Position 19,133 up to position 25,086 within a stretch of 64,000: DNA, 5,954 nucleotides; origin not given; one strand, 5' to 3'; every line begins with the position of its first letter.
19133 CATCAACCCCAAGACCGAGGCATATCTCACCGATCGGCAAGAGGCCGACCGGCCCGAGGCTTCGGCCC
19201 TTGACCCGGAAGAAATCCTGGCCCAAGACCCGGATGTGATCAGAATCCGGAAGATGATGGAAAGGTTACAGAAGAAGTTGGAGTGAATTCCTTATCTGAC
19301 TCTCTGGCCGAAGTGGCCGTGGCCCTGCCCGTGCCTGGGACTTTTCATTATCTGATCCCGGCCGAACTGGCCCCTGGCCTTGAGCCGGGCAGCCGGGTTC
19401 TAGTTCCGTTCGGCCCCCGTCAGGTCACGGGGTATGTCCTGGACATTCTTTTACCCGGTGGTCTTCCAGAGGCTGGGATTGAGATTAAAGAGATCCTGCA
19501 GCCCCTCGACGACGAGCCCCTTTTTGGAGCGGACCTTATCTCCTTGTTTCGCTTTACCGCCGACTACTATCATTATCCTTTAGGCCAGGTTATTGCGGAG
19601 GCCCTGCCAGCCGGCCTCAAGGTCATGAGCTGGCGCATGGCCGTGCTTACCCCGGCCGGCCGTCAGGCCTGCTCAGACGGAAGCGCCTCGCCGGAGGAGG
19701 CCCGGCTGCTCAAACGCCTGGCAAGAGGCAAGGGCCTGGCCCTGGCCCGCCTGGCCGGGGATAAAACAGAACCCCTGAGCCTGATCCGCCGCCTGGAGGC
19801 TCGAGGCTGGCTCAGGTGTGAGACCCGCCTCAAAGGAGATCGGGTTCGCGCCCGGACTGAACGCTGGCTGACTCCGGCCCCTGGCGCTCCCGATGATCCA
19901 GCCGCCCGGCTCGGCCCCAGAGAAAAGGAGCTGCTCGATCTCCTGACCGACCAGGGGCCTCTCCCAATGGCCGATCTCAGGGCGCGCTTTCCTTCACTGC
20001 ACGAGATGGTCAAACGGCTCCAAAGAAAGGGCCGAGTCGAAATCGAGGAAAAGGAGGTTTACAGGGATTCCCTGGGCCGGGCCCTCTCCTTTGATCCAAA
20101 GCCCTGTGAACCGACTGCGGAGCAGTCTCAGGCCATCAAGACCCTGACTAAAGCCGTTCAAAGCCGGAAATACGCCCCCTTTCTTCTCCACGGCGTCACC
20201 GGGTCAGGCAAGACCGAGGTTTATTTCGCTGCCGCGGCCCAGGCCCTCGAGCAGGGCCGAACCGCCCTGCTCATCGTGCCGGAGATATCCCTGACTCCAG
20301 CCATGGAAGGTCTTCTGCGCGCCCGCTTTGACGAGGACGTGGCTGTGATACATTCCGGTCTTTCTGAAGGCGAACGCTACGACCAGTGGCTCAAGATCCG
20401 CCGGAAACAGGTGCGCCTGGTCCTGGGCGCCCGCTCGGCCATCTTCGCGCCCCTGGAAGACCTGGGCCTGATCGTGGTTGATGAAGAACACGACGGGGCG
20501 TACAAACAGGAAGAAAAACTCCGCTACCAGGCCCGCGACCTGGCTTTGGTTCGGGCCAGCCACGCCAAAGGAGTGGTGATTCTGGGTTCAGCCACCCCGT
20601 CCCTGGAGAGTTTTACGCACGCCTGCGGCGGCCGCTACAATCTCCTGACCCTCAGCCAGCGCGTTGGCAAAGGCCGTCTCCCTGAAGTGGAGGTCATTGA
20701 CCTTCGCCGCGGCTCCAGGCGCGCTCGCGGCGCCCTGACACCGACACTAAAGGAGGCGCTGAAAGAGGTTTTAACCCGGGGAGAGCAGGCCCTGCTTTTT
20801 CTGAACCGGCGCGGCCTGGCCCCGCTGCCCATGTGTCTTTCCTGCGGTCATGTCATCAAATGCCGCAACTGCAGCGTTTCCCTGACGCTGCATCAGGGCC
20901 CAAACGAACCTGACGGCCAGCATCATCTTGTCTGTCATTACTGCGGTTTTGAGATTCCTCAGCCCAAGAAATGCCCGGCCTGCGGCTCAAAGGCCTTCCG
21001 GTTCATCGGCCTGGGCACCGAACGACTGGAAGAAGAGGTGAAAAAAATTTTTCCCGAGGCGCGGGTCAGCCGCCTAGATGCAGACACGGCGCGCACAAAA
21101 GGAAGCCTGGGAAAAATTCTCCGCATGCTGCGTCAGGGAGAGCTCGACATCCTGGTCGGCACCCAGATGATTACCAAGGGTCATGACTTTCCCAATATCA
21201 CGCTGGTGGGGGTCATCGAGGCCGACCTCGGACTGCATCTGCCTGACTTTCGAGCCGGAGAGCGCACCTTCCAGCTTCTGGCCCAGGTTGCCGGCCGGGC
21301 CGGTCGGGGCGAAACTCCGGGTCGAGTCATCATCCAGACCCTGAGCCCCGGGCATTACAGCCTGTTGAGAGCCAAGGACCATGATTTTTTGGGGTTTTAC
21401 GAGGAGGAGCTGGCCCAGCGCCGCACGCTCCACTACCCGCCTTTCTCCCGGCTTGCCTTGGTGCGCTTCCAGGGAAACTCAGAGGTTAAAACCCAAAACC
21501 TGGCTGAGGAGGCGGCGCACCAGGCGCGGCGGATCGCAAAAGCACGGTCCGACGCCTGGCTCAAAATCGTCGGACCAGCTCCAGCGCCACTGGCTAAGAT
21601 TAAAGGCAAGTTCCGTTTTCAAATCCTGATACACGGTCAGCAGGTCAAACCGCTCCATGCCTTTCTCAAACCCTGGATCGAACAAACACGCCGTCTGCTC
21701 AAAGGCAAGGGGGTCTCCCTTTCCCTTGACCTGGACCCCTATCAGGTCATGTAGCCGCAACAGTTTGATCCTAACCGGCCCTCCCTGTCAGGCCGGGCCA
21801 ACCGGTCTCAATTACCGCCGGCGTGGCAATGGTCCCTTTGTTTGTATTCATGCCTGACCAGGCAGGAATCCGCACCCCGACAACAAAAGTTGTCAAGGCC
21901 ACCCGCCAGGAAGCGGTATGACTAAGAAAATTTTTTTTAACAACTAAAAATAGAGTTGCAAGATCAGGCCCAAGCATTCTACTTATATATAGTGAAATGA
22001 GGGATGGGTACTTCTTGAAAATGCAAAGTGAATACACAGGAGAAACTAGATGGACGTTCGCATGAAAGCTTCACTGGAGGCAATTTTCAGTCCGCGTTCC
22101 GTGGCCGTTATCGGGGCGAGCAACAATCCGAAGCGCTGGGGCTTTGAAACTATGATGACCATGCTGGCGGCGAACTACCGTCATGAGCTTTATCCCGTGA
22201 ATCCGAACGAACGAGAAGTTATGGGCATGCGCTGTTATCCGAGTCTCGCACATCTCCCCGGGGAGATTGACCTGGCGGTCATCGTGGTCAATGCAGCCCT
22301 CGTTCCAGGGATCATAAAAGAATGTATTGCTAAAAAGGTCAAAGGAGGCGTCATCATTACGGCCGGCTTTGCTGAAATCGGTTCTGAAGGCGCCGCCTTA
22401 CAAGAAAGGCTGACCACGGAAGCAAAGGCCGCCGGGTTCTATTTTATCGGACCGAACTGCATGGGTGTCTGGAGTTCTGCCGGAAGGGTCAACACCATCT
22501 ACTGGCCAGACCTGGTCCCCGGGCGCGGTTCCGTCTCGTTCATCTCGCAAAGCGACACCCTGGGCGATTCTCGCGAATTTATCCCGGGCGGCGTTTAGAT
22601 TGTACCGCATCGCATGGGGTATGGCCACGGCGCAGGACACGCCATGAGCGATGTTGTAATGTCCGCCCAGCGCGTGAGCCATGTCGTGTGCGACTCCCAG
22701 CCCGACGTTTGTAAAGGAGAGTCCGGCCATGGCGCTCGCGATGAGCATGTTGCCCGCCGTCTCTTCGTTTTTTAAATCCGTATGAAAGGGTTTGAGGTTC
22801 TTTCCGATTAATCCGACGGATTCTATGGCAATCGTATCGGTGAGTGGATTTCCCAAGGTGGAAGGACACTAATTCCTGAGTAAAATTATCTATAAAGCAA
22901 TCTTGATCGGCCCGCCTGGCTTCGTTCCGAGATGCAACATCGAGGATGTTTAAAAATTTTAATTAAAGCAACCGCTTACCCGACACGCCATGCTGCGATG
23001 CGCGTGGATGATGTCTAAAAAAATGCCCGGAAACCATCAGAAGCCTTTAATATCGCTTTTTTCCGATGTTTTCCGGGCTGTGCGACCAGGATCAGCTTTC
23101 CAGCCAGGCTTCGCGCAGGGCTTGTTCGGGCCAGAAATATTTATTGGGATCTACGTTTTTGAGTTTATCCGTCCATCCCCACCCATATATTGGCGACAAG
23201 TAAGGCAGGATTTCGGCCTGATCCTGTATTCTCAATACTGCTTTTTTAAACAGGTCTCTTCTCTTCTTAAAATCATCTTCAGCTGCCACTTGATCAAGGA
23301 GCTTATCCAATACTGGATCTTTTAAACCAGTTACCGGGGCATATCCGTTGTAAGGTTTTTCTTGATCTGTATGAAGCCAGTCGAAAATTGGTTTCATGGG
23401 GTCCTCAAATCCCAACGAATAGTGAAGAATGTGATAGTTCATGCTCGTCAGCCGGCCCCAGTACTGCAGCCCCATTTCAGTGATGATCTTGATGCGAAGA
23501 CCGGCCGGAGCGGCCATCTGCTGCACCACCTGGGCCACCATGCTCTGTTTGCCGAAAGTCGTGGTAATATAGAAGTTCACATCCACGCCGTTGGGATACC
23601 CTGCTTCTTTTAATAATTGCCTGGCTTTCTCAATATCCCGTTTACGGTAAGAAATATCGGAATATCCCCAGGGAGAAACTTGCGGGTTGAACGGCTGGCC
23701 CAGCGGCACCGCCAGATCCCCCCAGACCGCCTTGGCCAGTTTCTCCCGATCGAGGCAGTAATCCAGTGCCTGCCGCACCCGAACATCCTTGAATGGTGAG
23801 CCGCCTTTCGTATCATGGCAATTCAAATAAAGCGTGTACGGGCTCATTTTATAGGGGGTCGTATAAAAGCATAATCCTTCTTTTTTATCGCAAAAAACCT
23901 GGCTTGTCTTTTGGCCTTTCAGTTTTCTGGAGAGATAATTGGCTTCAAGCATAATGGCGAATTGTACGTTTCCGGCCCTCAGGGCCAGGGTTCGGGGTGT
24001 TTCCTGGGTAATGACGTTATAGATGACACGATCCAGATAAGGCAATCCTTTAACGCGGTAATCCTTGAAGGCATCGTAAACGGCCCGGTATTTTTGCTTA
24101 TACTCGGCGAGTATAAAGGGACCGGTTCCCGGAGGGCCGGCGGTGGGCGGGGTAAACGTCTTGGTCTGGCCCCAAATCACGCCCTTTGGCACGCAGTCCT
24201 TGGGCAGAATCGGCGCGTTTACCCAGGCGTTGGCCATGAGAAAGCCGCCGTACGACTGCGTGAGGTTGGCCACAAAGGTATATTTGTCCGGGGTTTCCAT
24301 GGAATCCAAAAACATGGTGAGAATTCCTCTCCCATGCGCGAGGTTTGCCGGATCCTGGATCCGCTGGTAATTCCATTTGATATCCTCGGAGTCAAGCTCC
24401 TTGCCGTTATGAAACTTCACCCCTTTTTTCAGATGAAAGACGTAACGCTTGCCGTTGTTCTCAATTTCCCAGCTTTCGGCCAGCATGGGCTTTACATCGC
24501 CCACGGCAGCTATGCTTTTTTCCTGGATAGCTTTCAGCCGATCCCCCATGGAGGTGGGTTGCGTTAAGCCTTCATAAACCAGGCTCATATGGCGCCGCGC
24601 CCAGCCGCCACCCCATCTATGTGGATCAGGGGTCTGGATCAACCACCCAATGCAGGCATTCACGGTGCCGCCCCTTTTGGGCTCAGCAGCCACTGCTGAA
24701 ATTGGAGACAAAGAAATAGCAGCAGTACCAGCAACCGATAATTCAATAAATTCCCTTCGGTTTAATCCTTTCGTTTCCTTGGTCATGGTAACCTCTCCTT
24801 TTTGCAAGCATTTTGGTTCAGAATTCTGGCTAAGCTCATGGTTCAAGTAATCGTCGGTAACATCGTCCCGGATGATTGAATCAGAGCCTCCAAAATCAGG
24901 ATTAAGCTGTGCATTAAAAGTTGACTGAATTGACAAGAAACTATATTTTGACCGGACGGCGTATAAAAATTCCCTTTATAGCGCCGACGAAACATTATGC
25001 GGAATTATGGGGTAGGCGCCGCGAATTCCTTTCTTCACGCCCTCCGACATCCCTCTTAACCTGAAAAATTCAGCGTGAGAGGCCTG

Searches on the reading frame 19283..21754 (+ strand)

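Call 44: search_protein_families(library=pfam, proteins=[window:19283-21754:+], max_evalue=0.000001)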
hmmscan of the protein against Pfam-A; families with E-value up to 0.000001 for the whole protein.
window:19283-21754:+ (823 aa): 6 families
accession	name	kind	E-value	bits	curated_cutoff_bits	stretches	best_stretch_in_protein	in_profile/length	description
PF17764.6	PriA_3primeBD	-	4.2e-25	87.9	22.7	1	10-109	1-96/96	3'DNA-binding domain (3'BD)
PF18074.6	PriA_C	-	6.5e-24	85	26.9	1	720-819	1-95/95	Primosomal protein N C-terminal domain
PF00270.35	DEAD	-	4e-18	66.1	26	1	279-442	2-162/167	DEAD/DEAH box helicase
PF04851.21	ResIII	-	2.3e-14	54.1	22.5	1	276-440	3-163/164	Type III restriction enzyme, res subunit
PF00271.37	Helicase_C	-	3.5e-09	37.3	23.5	0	590-675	38-108/110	Helicase conserved C-terminal domain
PF18319.7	Zn_ribbon_PriA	-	5.1e-08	33.2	26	1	527-559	1-27/27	PriA DNA helicase Cys-rich region (CRR) domain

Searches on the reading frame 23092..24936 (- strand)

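Call 13: search_protein_families(library=ncbifam, proteins=[window:23092-24936:-], max_evalue=1e-10)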
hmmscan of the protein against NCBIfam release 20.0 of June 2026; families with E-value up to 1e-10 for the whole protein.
window:23092-24936:- (614 aa): 10 families
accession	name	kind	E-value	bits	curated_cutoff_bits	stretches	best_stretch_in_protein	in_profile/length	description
TIGR02294.1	nickel_nikA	equivalog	2.6e-40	138.4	393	1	144-578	44-469/501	nickel ABC transporter substrate-binding protein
NF047575.1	opine_bind_CntA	exception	3e-34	118.5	800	1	147-578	76-501/535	staphylopine-dependent metal ABC transporter substrate-binding lipoprotein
NF011942.0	PRK15413.1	equivalog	1.7e-32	112.8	594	1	148-485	71-381/512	glutathione ABC transporter substrate-binding protein GsiB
NF045468.1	Opp5A_nikA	equivalog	8.3e-30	103.7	600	1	146-574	55-451/488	nickel ABC transporter substrate-binding protein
NF043070.1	DppA_dipep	equivalog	1.3e-27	96.6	1005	1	145-577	71-501/535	dipeptide ABC transporter periplasmic-binding protein DppA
NF045467.1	Opp4A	equivalog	2.1e-26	92.3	650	1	268-448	207-381/556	oligopeptide ABC transporter substrate-binding protein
TIGR04028.1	SBP_KPN_01854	hypoth_equivalog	7.9e-21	74.2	468.5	1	147-582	43-480/509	TIGR04028 family ABC transporter substrate-binding protein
NF007287.0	PRK09755.1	equivalog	1.4e-16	60.4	1098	0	145-200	73-128/535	ABC transporter substrate-binding protein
NF011689.0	PRK15109.1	equivalog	1.7e-14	53.4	560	1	149-581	80-509/547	ABC transporter substrate-binding protein SapA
NF011684.0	PRK15104.1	equivalog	2.6e-13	49.6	947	0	273-455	216-387/543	oligopeptide ABC transporter substrate-binding protein OppA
